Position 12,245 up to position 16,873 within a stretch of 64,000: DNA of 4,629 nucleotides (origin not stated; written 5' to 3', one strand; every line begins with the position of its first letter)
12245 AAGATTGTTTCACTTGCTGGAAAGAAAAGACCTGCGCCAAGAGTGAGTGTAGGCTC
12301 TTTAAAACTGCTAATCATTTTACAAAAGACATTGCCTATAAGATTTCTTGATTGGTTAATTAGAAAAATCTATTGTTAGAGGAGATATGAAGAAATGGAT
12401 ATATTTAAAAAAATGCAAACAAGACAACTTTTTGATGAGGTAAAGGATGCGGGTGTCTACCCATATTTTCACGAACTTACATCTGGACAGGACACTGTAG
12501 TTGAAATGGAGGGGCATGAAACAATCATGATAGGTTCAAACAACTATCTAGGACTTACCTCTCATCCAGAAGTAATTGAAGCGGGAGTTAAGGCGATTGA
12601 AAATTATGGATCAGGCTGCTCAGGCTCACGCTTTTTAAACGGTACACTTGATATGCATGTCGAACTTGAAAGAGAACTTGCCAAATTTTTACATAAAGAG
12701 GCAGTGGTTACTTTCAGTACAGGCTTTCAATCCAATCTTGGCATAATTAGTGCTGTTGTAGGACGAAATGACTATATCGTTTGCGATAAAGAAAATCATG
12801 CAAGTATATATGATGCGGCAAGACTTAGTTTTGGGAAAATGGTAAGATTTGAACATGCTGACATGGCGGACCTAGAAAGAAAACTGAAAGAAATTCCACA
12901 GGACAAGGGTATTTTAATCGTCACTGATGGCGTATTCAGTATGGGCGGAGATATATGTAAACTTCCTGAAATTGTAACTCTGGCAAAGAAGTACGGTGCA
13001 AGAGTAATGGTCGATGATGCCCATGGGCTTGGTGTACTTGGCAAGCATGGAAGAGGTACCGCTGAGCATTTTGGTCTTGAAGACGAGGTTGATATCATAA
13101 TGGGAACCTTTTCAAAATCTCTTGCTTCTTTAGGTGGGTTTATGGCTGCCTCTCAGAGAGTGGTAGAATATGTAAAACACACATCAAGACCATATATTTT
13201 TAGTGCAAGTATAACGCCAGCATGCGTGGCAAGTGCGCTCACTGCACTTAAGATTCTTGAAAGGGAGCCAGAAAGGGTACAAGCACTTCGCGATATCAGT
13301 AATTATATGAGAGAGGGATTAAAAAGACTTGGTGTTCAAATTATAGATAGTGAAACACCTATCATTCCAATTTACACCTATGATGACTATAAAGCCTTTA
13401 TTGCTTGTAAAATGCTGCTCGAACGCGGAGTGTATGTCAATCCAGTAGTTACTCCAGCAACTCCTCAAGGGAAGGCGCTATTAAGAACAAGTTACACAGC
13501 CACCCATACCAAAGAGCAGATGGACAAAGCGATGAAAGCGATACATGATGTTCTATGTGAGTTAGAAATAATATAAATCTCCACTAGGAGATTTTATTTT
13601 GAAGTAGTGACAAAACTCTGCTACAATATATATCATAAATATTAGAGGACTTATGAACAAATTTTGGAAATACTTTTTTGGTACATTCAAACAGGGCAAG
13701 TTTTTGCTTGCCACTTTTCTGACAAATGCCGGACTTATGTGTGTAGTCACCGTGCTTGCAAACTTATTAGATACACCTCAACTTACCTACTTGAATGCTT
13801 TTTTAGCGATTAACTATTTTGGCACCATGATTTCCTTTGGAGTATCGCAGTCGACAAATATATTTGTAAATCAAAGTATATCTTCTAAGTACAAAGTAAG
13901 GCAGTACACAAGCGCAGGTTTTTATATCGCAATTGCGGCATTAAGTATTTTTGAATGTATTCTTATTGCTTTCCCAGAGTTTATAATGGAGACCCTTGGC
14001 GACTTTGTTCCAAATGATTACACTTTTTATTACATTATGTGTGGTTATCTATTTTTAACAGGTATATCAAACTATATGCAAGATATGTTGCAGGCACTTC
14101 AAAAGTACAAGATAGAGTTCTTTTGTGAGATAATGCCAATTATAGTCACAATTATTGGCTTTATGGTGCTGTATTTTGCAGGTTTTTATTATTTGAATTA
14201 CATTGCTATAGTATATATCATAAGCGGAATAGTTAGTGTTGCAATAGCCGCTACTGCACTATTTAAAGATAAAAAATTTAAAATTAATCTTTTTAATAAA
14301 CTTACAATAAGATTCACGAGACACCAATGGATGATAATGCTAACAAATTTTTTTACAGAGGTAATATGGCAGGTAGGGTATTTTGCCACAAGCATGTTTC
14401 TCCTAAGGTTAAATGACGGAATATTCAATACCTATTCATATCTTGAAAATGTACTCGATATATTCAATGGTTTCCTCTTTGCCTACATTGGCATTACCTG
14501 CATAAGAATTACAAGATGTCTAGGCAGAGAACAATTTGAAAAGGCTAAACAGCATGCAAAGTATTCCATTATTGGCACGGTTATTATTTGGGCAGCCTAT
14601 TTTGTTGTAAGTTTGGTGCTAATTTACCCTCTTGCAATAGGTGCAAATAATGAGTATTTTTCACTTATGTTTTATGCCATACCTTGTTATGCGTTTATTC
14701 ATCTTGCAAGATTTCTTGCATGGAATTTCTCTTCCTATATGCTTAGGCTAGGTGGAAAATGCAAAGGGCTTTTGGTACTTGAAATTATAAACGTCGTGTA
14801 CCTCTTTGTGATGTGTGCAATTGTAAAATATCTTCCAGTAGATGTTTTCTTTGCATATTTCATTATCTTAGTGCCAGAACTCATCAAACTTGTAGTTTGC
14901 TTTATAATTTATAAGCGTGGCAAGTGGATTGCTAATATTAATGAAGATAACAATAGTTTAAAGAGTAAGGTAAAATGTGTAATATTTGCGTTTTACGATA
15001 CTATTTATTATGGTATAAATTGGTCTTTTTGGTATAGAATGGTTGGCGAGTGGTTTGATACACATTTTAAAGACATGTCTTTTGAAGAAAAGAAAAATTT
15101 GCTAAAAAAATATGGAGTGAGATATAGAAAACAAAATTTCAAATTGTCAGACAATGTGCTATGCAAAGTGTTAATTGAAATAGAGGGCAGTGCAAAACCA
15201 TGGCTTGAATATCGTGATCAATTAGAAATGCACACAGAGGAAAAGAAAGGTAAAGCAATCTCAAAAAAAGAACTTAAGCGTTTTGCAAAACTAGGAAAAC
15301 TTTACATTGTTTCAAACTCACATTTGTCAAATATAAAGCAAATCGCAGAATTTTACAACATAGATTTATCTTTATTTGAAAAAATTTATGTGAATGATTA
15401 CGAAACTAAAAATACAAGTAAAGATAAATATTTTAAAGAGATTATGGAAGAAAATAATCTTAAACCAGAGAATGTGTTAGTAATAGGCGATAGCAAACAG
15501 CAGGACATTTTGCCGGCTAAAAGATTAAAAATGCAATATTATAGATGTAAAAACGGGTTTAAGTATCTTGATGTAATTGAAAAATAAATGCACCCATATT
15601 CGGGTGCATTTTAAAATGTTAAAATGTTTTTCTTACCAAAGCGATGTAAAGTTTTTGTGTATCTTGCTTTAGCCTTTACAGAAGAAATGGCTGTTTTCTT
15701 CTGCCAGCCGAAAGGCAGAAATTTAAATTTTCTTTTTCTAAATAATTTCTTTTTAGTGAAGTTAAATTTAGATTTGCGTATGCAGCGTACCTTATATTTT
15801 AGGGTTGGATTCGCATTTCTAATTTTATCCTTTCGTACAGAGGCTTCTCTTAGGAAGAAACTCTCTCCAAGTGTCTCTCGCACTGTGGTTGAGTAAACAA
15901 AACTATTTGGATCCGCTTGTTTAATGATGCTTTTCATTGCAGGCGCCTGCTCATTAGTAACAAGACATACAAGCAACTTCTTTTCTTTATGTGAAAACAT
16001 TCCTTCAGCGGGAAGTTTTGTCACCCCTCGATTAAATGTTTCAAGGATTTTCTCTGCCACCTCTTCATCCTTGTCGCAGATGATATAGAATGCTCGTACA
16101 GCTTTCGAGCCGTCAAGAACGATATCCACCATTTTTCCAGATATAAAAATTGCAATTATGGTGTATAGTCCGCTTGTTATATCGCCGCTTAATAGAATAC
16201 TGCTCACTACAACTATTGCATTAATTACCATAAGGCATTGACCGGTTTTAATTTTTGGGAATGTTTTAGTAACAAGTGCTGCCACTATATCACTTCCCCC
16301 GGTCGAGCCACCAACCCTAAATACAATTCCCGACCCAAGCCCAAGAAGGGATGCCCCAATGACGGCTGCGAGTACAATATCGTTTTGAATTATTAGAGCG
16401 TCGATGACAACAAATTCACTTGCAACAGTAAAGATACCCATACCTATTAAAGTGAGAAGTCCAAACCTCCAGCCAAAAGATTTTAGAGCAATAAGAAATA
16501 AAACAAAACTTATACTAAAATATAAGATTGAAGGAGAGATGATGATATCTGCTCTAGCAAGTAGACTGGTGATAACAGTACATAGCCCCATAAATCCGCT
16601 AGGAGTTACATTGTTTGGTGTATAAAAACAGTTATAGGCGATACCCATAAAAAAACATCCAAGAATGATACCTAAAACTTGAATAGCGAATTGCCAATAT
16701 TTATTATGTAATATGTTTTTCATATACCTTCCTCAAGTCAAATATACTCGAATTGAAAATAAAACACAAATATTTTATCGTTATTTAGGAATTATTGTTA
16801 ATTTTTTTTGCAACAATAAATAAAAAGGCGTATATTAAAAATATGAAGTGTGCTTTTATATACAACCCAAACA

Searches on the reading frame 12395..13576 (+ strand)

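Call 57: search_protein_families(library=pfam, proteins=[window:12395-13576:+], max_evalue=0.00001)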
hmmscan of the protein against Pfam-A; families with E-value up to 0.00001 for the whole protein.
window:12395-13576:+ (393 aa): 2 families
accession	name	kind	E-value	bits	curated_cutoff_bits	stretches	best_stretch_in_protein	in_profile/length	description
PF00155.27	Aminotran_1_2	-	4.4e-62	210.8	19.7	1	44-383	4-361/361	Aminotransferase class I and II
PF01212.27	Beta_elim_lyase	-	2.2e-09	37.5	27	1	89-264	35-223/288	Beta-eliminating lyase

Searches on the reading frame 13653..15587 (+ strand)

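Call 57: search_protein_families(library=pfam, proteins=[window:13653-15587:+], max_evalue=0.00001)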
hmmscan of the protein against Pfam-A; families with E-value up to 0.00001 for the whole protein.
window:13653-15587:+ (644 aa): 3 families
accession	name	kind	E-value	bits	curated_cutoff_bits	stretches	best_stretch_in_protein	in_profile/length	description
PF13419.12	HAD_2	-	2.9e-07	31.2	23.8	1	546-629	94-175/178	Haloacid dehalogenase-like hydrolase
PF00702.32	Hydrolase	-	9.1e-07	29.9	26.4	1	530-624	96-189/191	haloacid dehalogenase-like hydrolase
PF01554.23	MatE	-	7.9e-06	26.1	24.9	0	20-165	4-154/161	MatE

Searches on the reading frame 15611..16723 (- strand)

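Call 57: search_protein_families(library=pfam, proteins=[window:15611-16723:-], max_evalue=0.00001)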
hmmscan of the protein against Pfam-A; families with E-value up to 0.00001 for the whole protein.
window:15611-16723:- (370 aa): 2 families
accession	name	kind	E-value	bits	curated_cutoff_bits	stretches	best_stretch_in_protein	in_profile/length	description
PF02588.21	YitT_membrane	-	7.7e-47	159.8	24.3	1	16-226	2-204/205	Uncharacterised 5xTM membrane BCR, YitT family COG1284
PF10035.14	DUF2179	-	3.9e-17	62.2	22.8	1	232-286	1-55/55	Uncharacterized protein conserved in bacteria (DUF2179)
